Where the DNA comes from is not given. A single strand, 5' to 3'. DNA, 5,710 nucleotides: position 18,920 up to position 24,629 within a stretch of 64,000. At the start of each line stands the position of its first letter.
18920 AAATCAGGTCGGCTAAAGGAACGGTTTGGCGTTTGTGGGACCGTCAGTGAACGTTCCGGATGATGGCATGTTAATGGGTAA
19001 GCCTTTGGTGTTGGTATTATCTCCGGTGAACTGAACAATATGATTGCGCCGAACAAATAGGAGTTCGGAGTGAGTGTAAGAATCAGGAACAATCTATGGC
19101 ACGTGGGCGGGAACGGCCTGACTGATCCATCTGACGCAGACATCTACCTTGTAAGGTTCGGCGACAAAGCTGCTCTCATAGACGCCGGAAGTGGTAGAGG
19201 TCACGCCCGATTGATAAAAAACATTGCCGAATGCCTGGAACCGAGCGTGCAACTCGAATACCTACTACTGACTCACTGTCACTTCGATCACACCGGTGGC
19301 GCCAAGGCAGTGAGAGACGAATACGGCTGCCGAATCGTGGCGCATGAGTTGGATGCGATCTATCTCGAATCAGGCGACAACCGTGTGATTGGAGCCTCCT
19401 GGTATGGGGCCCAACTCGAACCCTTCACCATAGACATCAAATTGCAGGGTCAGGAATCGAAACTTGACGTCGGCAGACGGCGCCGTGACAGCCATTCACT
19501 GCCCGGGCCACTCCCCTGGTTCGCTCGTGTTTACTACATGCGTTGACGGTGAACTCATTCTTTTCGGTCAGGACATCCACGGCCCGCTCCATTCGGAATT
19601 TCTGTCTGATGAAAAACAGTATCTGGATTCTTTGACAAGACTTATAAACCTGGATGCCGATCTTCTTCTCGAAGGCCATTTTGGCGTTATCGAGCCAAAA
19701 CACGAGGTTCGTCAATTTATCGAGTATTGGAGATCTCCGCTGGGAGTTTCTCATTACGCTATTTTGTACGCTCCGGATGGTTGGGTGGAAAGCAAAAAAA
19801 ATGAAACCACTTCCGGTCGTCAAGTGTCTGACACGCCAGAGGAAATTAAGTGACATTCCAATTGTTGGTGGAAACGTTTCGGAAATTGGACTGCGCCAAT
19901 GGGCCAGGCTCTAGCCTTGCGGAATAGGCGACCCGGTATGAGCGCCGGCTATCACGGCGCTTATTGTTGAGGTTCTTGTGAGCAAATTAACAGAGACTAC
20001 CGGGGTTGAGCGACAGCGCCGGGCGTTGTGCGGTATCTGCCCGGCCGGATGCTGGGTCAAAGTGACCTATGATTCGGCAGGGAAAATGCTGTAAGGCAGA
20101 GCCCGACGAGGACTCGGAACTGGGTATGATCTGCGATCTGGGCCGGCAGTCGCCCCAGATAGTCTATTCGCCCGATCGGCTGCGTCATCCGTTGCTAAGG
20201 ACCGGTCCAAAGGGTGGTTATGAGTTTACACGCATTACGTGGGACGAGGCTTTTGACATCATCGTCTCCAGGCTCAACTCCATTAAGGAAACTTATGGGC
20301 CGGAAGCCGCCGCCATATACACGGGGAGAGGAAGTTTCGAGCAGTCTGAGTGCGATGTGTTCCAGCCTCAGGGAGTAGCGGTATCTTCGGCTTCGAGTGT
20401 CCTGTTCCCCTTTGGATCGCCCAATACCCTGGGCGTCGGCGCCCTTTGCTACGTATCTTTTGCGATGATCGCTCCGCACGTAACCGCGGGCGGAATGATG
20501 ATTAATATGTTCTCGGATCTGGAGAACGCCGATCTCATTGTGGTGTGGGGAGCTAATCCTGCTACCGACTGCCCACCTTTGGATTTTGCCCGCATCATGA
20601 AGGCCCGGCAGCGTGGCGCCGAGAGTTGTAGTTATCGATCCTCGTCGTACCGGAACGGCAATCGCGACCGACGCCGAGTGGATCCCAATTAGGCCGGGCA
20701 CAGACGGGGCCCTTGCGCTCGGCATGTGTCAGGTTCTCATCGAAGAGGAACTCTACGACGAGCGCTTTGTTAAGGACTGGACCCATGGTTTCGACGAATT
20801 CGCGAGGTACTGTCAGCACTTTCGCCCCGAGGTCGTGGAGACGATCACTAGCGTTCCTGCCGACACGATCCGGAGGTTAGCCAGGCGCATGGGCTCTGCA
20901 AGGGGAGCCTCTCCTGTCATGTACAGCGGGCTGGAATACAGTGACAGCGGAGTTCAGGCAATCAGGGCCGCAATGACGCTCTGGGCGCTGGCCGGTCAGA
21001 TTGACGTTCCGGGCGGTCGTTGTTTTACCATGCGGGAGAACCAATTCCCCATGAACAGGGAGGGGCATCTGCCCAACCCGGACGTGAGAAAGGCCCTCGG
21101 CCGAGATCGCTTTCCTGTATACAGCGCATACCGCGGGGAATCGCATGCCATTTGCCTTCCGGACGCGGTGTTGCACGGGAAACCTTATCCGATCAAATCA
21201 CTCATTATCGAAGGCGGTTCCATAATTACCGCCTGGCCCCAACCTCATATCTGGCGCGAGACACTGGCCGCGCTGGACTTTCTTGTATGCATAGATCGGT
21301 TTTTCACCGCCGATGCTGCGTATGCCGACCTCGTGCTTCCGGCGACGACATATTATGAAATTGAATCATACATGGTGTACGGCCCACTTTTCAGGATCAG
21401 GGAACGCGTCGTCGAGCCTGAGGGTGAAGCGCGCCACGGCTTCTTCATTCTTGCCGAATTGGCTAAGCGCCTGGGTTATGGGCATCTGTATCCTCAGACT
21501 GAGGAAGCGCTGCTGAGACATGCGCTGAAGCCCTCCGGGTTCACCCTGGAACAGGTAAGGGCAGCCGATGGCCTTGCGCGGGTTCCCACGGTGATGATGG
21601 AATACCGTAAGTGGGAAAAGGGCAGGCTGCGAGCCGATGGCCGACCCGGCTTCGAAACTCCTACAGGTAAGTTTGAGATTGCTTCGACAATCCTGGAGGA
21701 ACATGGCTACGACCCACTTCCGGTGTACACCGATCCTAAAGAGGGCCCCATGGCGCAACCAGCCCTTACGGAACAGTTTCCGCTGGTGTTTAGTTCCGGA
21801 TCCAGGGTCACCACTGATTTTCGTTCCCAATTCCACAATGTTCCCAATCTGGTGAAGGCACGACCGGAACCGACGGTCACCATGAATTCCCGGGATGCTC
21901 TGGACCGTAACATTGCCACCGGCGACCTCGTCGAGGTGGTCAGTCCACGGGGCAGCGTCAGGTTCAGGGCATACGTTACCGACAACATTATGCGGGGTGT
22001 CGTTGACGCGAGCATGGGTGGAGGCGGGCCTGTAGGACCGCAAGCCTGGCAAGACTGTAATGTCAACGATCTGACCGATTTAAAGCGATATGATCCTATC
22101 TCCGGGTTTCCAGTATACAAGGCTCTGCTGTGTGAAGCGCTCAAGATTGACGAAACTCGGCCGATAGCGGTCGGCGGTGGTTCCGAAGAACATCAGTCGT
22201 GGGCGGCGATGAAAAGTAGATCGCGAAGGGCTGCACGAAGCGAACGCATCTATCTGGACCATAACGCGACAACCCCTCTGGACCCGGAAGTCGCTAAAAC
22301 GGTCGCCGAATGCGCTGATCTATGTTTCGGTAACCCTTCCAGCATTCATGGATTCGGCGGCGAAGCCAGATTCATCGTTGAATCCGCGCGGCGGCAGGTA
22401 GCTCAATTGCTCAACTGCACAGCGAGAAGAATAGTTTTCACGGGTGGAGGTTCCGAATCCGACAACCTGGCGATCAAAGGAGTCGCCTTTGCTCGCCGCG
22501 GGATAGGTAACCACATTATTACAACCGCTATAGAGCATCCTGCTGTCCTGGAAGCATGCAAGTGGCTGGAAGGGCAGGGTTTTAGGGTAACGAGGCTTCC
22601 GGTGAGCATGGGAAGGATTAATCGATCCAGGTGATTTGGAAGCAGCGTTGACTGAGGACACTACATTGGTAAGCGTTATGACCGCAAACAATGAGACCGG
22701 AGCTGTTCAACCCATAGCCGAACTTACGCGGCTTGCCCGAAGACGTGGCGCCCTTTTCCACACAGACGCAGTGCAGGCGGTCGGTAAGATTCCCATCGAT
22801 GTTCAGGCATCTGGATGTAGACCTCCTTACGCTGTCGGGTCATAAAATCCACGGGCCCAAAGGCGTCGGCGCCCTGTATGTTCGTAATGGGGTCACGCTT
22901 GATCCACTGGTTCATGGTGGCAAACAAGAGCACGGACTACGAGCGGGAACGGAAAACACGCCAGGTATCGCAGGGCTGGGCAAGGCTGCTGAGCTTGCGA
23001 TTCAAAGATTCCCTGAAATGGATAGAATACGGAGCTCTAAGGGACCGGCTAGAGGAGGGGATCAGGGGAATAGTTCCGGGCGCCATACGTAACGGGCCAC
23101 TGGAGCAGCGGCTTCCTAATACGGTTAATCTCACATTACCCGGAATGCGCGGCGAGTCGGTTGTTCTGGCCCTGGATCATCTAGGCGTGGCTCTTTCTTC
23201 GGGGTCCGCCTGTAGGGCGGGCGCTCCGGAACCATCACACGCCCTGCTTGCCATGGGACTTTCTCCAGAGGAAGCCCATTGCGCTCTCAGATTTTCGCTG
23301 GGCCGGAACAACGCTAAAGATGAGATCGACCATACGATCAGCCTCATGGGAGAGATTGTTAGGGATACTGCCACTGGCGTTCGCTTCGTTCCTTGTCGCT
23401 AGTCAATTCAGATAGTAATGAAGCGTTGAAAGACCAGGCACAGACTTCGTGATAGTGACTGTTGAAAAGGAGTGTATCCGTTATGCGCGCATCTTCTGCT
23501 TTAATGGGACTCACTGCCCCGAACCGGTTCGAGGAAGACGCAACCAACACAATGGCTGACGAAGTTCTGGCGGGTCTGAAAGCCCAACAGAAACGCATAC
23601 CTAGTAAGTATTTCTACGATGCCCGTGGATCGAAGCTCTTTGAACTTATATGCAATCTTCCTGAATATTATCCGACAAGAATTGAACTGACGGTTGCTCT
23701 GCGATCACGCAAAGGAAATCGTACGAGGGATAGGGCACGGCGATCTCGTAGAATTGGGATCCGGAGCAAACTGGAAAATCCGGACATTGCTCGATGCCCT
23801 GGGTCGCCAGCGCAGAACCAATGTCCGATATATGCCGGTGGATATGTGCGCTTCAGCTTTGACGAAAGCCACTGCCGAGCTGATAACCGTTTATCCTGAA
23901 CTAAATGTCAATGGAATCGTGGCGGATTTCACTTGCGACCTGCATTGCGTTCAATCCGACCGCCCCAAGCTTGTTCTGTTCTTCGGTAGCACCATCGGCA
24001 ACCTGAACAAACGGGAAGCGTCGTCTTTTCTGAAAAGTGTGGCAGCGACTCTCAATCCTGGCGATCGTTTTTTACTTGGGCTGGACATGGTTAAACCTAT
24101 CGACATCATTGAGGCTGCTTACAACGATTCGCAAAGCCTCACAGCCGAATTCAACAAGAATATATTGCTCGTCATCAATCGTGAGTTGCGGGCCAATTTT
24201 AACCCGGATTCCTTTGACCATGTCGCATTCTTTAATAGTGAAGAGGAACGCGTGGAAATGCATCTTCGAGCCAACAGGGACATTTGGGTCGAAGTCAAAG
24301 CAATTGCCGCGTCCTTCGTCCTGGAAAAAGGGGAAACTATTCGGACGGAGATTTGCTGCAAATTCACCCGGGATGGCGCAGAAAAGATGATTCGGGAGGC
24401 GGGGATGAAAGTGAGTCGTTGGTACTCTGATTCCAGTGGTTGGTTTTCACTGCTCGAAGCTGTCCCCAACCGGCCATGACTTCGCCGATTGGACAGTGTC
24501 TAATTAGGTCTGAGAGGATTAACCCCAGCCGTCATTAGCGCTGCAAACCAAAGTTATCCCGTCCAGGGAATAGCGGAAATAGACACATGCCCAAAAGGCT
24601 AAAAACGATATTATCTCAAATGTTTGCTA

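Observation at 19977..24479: Metallopterin-dependent ergothioneine synthase-like fusion (molybdopterin oxidoreductase + cysteine desulfurase in one frame) next to an EgtD-type hercynine methyltransferase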

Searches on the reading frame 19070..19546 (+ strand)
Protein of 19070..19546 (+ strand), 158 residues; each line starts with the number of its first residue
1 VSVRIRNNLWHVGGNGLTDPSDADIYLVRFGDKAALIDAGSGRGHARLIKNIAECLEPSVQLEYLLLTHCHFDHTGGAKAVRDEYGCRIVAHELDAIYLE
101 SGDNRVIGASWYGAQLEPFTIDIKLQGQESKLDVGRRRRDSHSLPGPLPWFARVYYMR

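Call 3: search_protein_families(library=pfam, proteins=[window:19070-19546:+])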
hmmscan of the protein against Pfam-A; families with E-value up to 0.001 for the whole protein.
window:19070-19546:+ (158 aa): 3 families
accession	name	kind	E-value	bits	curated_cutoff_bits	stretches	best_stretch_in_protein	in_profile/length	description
PF00753.33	Lactamase_B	-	6.2e-16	59.4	22.7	1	20-103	3-85/196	Metallo-beta-lactamase superfamily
PF12706.13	Lactamase_B_2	-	2.1e-05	24.7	27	1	36-94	4-65/200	Beta-lactamase superfamily domain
PF19583.5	ODP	-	5.5e-05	23.6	27.2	1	24-100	4-80/194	ODP family beta lactamase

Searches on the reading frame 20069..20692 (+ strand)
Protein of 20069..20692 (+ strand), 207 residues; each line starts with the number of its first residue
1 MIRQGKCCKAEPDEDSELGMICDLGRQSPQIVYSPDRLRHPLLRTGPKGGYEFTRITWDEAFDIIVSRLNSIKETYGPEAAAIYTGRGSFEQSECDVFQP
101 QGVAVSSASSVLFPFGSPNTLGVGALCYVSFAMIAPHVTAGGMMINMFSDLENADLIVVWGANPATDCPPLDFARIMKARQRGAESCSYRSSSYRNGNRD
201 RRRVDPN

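Call 3: search_protein_families(library=pfam, proteins=[window:20069-20692:+])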
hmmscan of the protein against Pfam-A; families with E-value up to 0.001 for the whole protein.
window:20069-20692:+ (207 aa): 1 family
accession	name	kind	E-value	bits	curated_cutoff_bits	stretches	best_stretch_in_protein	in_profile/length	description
PF00384.28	Molybdopterin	-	8e-17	61.7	24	1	37-182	1-135/353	Molybdopterin oxidoreductase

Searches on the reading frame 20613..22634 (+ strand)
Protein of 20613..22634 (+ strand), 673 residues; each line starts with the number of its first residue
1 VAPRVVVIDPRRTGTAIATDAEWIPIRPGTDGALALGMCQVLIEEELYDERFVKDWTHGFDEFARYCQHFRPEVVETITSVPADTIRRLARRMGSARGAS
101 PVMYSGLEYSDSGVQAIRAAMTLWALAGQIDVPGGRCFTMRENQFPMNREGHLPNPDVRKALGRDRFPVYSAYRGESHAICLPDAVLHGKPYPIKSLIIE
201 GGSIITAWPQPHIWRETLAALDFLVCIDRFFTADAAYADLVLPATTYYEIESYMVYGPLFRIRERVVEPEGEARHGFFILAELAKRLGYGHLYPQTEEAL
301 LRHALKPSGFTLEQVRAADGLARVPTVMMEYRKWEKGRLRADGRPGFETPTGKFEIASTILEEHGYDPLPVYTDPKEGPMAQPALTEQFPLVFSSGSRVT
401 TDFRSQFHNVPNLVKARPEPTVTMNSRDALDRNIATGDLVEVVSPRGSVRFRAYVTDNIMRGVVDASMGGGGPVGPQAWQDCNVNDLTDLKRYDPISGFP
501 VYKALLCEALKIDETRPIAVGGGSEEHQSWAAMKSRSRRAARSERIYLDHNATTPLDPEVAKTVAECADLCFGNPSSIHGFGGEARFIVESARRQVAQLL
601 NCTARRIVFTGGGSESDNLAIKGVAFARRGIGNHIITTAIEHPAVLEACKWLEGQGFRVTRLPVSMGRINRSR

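Call 3: search_protein_families(library=pfam, proteins=[window:20613-22634:+])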
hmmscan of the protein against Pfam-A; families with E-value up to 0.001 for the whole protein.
window:20613-22634:+ (673 aa): 3 families
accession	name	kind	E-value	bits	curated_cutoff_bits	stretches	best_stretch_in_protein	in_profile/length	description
PF00384.28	Molybdopterin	-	1.8e-24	86.9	24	1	4-286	139-353/353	Molybdopterin oxidoreductase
PF01568.27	Molydop_binding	-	5.7e-21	75.1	26.8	1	398-504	7-108/110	Molydopterin dinucleotide binding domain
PF00266.25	Aminotran_5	-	1.3e-20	74.1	21.5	1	546-665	1-122/371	Aminotransferase class-V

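Call 9: find_homologous_proteins(query=window:20613-22634:+, max_evalue=1e-20)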
Query window:20613-22634:+ (673 aa): 6652 proteins with E <= 1e-20 among 8000 candidates; the best 120 are listed.
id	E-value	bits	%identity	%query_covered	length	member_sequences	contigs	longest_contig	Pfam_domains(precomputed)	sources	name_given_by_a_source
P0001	0.0e+0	1395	91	98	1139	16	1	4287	PF00384.28,PF00266.26,PF01568.28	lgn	-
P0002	0.0e+0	1375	90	98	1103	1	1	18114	PF00384.28,PF00266.26,PF01568.28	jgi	-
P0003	0.0e+0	1373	90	98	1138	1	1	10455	PF00384.28,PF00266.26,PF01568.28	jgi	jgi:cysteine desulfurase NifS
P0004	0.0e+0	1371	89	98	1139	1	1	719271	PF00384.28,PF00266.26,PF01568.28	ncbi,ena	-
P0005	0.0e+0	1371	89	98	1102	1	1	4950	PF00384.28,PF00266.26,PF01568.28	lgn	-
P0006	0.0e+0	1370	89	98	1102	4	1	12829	PF00384.28,PF00266.26,PF01568.28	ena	-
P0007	0.0e+0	1370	89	98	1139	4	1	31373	PF00384.28,PF00266.26,PF01568.28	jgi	jgi:cysteine desulfurase NifS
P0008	0.0e+0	1369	89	98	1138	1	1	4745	PF00384.28,PF00266.26,PF01568.28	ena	-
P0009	0.0e+0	1369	89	98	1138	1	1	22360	PF00384.28,PF00266.26,PF01568.28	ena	-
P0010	0.0e+0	1367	88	98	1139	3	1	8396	PF00384.28,PF00266.26,PF01568.28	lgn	-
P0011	0.0e+0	1363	89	98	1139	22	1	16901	PF00384.28,PF00266.26,PF01568.28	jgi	jgi:cysteine desulfurase NifS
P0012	0.0e+0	1361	88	98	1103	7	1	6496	PF00384.28,PF00266.26,PF01568.28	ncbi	-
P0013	0.0e+0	1355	87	98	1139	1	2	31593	PF00384.28,PF00266.26,PF01568.28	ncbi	ncbi:MAG: IscS subfamily cysteine desulfurase [Desulfomonilaceae bacterium]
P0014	0.0e+0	1352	87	98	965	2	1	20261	PF00384.28,PF00266.26,PF01568.28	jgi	jgi:anaerobic selenocysteine-containing dehydrogenase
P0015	0.0e+0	1350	87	98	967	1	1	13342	PF00384.28,PF00266.26,PF01568.28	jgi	jgi:cysteine desulfurase NifS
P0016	0.0e+0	1349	87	98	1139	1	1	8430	PF00384.28,PF00266.26,PF01568.28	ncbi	ncbi:MAG: IscS subfamily cysteine desulfurase [Desulfomonilaceae bacterium]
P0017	0.0e+0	1349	87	98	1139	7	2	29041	PF00384.28,PF00266.26,PF01568.28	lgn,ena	-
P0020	0.0e+0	1341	87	98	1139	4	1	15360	PF00384.28,PF00266.26,PF01568.28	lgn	-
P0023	0.0e+0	1340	86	98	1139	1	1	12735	PF00384.28,PF00266.26,PF01568.28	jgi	jgi:cysteine desulfurase NifS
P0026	0.0e+0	1332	85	98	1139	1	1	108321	PF00384.28,PF00266.26,PF01568.28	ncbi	-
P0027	0.0e+0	1328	86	98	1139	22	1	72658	PF00384.28,PF00266.26,PF01568.28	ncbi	-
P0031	0.0e+0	1306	84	98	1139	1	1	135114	PF00384.28,PF00266.26,PF01568.28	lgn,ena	-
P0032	0.0e+0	1304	84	98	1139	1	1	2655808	PF00384.28,PF00266.26,PF01568.28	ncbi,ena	-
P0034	0.0e+0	1286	84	98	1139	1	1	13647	PF00384.28,PF00266.26,PF01568.28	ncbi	ncbi:MAG: IscS subfamily cysteine desulfurase [Pseudomonadota bacterium]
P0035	0.0e+0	1280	83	98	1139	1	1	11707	PF00384.28,PF00266.26,PF01568.28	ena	-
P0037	0.0e+0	1258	81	98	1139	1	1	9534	PF00384.28,PF00266.26,PF01568.28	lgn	-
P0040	0.0e+0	1249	81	98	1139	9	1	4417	PF00384.28,PF00266.26,PF01568.28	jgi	jgi:cysteine desulfurase NifS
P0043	0.0e+0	1221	78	98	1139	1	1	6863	PF00384.28,PF00266.26,PF01568.28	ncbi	-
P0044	0.0e+0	1219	77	98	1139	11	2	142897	PF00384.28,PF00266.26,PF01568.28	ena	-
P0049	0.0e+0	1209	76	99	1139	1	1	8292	PF00384.28,PF00266.26,PF01568.28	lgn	-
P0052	0.0e+0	1175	75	99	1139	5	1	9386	PF00384.28,PF00266.26,PF01568.28,PF01041.24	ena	-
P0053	0.0e+0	1140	73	98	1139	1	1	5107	PF00384.28,PF00266.26,PF01568.28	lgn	-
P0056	0.0e+0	1130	72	98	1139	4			PF00384.28,PF00266.26,PF01568.28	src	-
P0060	0.0e+0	1124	72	98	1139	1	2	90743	PF00384.28,PF00266.26,PF01568.28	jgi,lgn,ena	jgi:cysteine desulfurase NifS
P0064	0.0e+0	1119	71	99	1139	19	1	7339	PF00384.28,PF00266.26,PF01568.28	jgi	jgi:cysteine desulfurase NifS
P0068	0.0e+0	1114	72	99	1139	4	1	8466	PF00384.28,PF00266.26,PF01568.28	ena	-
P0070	0.0e+0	1108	73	99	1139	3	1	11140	PF00384.28,PF00266.26,PF01568.28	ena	-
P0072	0.0e+0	1105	72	98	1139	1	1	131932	PF00384.28,PF00266.26,PF01568.28,PF01041.24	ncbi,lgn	-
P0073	0.0e+0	1105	72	98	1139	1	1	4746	PF00384.28,PF00266.26,PF01568.28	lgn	-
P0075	0.0e+0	1099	71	98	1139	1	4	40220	PF00384.28,PF00266.26,PF01568.28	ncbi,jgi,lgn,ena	-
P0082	0.0e+0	1093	71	98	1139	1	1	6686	PF00384.28,PF00266.26,PF01568.28,PF01041.24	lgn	-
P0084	0.0e+0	1091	70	98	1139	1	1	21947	PF00384.28,PF00266.26,PF01568.28,PF01041.24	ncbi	-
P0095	0.0e+0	1083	70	99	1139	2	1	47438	PF00155.28,PF00384.28,PF00266.26,PF01568.28,PF01212.28,PF01041.24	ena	-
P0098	0.0e+0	1080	70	98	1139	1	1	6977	PF00384.28,PF00266.26,PF01568.28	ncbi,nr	ncbi:MAG: IscS subfamily cysteine desulfurase [Desulfomonilaceae bacterium]|nr:IscS subfamily cystei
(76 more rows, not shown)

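Call 12: find_encoding_contigs(protein=P0004, flank=10000, max_places=3)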
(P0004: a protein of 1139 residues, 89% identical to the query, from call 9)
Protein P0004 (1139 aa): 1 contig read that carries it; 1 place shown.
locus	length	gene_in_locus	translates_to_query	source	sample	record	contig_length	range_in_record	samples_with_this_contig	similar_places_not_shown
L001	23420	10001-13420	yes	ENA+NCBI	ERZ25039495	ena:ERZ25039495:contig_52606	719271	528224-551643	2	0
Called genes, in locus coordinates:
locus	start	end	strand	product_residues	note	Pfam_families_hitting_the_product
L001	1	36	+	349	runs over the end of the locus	PF00501:AMP-binding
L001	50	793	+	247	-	PF00501:AMP-binding, PF23562:AMP-binding_C_3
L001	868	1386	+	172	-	PF02653:BPD_transp_2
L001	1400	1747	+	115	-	PF02653:BPD_transp_2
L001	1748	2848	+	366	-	PF02653:BPD_transp_2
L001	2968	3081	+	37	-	-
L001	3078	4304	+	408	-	PF13433:Peripla_BP_5 (weak), PF13458:Peripla_BP_6, PF01094:ANF_receptor (weak)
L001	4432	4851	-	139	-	-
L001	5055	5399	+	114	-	-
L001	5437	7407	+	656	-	PF02730:AFOR_N, PF01314:AFOR_C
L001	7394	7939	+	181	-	PF12837:Fer4_6 (weak), PF13237:Fer4_10 (faint)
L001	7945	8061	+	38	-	-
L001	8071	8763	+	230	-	PF00753:Lactamase_B, PF19583:ODP (weak)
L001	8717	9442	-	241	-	-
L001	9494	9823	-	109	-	-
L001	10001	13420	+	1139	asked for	PF00384:Molybdopterin, PF01568:Molydop_binding, PF00266:Aminotran_5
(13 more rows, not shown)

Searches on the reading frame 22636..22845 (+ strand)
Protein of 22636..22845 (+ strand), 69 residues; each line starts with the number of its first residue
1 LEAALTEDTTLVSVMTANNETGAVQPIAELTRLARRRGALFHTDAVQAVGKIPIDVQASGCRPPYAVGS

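Call 3: search_protein_families(library=pfam, proteins=[window:22636-22845:+])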
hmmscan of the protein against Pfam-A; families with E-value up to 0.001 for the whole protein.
window:22636-22845:+ (69 aa): 1 family
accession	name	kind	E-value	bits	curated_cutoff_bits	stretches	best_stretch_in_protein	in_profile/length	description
PF00266.25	Aminotran_5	-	1.2e-17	64.4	21.5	1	1-61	132-192/371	Aminotransferase class-V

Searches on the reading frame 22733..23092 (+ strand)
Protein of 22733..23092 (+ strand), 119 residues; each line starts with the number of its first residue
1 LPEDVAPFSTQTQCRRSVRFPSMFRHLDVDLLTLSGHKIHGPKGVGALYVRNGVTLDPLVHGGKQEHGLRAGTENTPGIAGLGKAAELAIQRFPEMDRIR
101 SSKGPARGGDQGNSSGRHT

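Call 3: search_protein_families(library=pfam, proteins=[window:22733-23092:+])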
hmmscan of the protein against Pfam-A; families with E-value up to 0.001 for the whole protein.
window:22733-23092:+ (119 aa): 1 family
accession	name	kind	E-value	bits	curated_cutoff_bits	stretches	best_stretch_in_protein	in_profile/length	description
PF00266.25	Aminotran_5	-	1.8e-15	57.2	21.5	1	24-91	187-269/371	Aminotransferase class-V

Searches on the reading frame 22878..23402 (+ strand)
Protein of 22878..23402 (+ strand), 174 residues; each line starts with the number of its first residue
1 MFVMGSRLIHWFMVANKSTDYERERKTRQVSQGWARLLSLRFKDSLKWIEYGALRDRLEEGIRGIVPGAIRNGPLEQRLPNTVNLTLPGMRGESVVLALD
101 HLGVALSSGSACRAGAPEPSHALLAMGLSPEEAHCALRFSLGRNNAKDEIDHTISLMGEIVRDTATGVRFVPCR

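Call 3: search_protein_families(library=pfam, proteins=[window:22878-23402:+])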
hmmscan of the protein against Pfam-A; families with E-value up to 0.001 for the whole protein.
window:22878-23402:+ (174 aa): 1 family
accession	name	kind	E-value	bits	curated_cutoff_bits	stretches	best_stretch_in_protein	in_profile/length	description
PF00266.25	Aminotran_5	-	2e-08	34.1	21.5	1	54-151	283-369/371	Aminotransferase class-V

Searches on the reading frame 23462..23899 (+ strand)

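Call 3: search_protein_families(library=pfam, proteins=[window:23462-23899:+])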
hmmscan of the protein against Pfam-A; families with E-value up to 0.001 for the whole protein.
window:23462-23899:+ (145 aa): 1 family
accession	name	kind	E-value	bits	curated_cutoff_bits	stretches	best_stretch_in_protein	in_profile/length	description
PF10017.15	Methyltransf_33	-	7.7e-18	65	23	1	31-78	1-48/304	Histidine-specific methyltransferase, SAM-dependent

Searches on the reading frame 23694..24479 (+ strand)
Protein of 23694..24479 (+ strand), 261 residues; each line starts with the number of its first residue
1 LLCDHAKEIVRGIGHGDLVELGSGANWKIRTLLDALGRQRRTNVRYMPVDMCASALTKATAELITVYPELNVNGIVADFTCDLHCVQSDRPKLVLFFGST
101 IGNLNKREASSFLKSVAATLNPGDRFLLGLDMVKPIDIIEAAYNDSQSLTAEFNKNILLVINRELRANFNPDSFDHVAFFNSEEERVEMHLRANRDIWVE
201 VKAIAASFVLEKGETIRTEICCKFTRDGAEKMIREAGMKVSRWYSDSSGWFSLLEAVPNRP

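Call 3: search_protein_families(library=pfam, proteins=[window:23694-24479:+])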
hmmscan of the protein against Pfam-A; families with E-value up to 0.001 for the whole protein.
window:23694-24479:+ (261 aa): 1 family
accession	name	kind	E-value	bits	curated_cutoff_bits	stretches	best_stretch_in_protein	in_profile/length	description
PF10017.15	Methyltransf_33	-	1.9e-83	280.5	23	1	2-254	49-300/304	Histidine-specific methyltransferase, SAM-dependent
